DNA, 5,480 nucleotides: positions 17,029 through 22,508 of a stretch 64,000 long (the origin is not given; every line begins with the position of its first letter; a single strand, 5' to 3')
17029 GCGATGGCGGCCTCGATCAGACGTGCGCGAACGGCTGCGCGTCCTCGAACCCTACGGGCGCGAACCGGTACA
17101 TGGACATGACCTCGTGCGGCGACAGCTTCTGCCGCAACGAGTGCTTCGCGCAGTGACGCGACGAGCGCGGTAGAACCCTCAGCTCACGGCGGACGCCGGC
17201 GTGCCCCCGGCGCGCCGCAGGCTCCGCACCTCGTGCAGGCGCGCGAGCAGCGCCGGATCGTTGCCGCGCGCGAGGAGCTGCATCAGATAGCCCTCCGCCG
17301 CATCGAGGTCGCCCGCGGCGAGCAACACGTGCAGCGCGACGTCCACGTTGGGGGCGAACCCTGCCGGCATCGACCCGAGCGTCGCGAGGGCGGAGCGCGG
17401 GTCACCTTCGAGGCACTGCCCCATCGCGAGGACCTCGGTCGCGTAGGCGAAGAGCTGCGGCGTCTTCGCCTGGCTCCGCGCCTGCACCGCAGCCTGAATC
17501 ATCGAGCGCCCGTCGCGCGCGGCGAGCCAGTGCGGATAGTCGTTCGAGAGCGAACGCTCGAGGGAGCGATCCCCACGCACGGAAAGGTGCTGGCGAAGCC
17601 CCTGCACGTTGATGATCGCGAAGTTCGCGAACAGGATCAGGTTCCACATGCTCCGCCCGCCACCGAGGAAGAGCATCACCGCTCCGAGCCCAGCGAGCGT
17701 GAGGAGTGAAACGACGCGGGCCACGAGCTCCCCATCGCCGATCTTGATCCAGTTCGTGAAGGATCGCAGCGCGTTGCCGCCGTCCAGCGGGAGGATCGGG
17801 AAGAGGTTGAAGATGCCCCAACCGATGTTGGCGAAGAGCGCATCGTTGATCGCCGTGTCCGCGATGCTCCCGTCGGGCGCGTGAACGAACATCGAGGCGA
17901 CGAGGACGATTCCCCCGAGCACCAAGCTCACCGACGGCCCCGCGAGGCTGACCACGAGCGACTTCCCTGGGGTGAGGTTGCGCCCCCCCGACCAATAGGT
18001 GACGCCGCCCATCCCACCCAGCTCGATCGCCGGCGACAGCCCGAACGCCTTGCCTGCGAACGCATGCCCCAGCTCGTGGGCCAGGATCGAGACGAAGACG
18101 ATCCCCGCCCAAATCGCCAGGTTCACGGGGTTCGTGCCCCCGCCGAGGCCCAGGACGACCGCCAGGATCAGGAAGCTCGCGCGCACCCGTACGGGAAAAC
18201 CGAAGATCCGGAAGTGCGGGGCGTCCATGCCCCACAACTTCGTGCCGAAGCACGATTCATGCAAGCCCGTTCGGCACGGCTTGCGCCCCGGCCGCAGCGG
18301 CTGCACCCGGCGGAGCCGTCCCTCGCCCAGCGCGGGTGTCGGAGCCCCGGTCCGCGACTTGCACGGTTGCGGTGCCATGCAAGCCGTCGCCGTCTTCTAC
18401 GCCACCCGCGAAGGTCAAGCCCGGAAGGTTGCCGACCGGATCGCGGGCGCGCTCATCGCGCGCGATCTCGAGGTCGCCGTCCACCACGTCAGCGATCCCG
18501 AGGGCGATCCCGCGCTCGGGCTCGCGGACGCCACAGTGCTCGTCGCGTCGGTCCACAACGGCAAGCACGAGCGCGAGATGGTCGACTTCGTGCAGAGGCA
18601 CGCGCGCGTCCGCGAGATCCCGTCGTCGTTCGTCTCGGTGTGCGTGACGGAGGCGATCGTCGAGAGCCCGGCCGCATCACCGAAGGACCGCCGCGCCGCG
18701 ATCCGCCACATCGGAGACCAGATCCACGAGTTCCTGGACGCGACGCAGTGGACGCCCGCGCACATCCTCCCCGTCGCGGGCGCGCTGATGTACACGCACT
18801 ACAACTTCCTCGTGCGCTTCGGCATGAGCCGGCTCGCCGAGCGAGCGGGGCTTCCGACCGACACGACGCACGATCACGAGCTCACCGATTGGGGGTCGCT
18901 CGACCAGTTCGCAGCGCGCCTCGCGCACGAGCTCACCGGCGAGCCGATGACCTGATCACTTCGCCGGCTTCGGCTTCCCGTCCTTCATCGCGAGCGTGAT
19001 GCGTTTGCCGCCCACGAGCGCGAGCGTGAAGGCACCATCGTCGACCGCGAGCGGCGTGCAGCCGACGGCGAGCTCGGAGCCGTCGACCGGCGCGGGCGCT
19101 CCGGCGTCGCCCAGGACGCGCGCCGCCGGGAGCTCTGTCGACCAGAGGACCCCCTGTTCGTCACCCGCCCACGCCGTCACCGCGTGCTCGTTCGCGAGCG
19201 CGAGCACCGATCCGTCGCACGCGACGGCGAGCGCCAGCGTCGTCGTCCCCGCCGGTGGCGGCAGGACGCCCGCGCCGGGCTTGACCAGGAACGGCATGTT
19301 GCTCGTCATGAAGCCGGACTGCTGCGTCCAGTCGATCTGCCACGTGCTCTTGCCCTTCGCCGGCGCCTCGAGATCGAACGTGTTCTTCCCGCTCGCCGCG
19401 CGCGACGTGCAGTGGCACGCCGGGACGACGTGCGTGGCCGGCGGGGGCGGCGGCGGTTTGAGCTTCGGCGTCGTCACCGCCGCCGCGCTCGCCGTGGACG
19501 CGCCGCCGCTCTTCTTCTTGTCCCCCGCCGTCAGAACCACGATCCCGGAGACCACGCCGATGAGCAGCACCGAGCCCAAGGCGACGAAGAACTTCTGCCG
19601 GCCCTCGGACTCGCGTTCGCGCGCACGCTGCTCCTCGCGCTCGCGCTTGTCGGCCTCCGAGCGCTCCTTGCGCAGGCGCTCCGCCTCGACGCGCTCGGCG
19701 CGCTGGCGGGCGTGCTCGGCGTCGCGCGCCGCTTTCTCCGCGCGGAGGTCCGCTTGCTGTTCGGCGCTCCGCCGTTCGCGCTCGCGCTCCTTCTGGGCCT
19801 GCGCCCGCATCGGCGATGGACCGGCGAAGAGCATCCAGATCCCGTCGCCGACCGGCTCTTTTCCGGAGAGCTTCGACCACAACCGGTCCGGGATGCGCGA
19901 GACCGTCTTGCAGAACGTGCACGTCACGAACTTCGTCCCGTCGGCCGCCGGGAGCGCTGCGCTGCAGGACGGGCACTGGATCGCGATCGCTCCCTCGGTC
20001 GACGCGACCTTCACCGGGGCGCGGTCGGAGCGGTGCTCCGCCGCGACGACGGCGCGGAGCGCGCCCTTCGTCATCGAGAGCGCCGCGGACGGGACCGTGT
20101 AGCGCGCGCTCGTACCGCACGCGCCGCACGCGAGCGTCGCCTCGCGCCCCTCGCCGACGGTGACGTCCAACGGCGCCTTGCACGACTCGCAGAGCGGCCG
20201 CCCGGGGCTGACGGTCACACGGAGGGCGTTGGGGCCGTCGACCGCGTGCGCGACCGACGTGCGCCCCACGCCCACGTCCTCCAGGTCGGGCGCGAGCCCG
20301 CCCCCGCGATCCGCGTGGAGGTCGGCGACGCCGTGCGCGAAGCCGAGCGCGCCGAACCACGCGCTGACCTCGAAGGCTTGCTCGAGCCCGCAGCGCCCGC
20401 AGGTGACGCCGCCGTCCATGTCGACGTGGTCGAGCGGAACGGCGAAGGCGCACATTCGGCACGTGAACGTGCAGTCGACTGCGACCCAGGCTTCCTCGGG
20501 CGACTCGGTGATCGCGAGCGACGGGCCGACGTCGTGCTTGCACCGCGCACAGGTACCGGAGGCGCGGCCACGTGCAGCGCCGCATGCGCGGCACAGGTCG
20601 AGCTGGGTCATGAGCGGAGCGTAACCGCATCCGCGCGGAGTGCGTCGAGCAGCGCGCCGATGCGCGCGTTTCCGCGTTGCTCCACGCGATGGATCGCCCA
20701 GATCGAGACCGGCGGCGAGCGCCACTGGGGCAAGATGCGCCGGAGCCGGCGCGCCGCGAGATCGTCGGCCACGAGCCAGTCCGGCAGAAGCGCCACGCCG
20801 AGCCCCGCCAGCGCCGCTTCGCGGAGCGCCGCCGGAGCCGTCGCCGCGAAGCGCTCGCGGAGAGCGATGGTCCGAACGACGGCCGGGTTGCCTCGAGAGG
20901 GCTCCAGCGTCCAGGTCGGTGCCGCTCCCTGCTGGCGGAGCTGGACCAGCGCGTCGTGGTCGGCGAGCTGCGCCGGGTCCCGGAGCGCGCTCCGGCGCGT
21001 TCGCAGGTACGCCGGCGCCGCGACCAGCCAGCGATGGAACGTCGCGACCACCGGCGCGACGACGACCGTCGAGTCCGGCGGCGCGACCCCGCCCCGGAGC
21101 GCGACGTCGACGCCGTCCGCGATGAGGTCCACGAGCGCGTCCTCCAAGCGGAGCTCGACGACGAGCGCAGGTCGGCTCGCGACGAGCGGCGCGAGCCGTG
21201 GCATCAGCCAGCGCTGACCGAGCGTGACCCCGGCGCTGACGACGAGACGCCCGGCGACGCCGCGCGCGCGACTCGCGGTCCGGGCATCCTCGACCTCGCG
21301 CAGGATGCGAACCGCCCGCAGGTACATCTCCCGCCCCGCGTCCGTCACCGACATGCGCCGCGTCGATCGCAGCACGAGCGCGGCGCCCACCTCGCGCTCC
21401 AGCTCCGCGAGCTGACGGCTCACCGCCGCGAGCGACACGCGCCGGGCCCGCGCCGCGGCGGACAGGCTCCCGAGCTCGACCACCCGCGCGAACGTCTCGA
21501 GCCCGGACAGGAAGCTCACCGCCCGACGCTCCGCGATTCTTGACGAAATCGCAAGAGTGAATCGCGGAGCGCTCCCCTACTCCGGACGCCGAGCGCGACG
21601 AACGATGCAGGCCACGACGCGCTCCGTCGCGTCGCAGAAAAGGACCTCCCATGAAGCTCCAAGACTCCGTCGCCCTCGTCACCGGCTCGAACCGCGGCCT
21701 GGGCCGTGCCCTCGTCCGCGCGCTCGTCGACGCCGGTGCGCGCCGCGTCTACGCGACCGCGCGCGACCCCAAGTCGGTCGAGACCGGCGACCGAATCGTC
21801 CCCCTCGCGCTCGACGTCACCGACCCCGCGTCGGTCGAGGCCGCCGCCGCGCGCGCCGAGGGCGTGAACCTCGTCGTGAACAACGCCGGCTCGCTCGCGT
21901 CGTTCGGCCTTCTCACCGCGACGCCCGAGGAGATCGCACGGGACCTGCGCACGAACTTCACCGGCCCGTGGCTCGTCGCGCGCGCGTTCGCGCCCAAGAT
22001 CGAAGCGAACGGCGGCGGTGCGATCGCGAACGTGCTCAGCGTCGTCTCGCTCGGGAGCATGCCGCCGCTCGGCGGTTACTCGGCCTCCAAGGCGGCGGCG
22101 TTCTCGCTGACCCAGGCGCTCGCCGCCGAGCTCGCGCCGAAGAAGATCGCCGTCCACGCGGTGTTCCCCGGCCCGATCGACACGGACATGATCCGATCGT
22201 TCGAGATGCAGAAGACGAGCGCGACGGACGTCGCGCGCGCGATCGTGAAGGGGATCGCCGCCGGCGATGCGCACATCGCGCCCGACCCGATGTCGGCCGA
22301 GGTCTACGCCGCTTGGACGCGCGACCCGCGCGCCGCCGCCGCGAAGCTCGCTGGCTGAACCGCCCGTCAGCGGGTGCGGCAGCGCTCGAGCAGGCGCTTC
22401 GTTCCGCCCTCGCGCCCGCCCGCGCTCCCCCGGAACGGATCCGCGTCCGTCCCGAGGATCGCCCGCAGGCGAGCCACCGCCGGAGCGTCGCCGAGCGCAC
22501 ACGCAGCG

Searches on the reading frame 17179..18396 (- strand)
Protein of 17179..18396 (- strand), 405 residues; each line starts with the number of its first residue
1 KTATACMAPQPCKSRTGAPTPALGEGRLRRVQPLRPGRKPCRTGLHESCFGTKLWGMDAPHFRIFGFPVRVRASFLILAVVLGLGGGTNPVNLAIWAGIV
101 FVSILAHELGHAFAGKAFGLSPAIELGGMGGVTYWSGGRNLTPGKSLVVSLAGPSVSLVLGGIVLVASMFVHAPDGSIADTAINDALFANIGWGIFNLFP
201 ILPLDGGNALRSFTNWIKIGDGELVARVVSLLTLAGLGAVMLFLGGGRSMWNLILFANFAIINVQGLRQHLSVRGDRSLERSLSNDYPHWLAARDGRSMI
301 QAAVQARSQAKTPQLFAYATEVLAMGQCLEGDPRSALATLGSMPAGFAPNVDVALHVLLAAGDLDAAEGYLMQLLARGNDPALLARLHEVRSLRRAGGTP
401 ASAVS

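Call 87: search_protein_families(library=pfam, proteins=[window:17179-18396:-], max_evalue=0.001)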
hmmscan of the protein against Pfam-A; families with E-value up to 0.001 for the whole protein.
window:17179-18396:- (405 aa): 2 families
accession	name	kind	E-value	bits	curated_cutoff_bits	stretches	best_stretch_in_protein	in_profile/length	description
PF02163.28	Peptidase_M50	-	1.2e-09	38.3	27.2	1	186-218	166-198/221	Peptidase family M50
PF13398.12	Peptidase_M50B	-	0.0007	19.8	26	1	94-169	15-90/201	Peptidase M50B-like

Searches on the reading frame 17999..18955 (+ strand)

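Call 87: search_protein_families(library=pfam, proteins=[window:17999-18955:+], max_evalue=0.001)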
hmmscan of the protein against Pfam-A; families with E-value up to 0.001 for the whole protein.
window:17999-18955:+ (318 aa): 1 family
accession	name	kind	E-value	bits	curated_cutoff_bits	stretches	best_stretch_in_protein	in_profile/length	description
PF12724.12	Flavodoxin_5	-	3.4e-21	76.5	27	1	132-289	2-144/145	Flavodoxin domain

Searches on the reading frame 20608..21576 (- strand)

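Call 88: search_protein_families(library=pfam, proteins=[window:20608-21576:-], max_evalue=0.001)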
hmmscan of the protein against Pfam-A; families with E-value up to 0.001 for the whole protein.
window:20608-21576:- (322 aa): 2 families
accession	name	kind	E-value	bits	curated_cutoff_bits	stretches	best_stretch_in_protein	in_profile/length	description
PF03466.25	LysR_substrate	-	3.2e-29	102.2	28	1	105-315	2-206/209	LysR substrate binding domain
PF00126.33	HTH_1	-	2.9e-16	59.6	26.6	1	25-82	3-60/60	Bacterial regulatory helix-turn-helix protein, lysR family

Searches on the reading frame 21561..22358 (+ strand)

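Call 88: search_protein_families(library=pfam, proteins=[window:21561-22358:+], max_evalue=0.001)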
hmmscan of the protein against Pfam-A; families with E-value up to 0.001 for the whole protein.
window:21561-22358:+ (265 aa): 5 families
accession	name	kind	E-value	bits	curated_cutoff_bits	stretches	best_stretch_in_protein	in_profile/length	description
PF00106.31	adh_short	-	8.2e-38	130.3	26.6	1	37-215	2-191/195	short chain dehydrogenase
PF13561.12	adh_short_C2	-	3.7e-29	102.4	27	1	44-229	5-200/236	Enoyl-(Acyl carrier protein) reductase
PF08659.16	KR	-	7.6e-10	39.4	22.6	1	37-173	2-149/180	KR domain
PF01370.27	Epimerase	-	2.2e-08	34.3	20.9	1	38-190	1-159/240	NAD dependent epimerase/dehydratase family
PF13460.12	NAD_binding_10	-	2.5e-06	27.9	27.2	1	42-108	1-70/184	NAD(P)H-binding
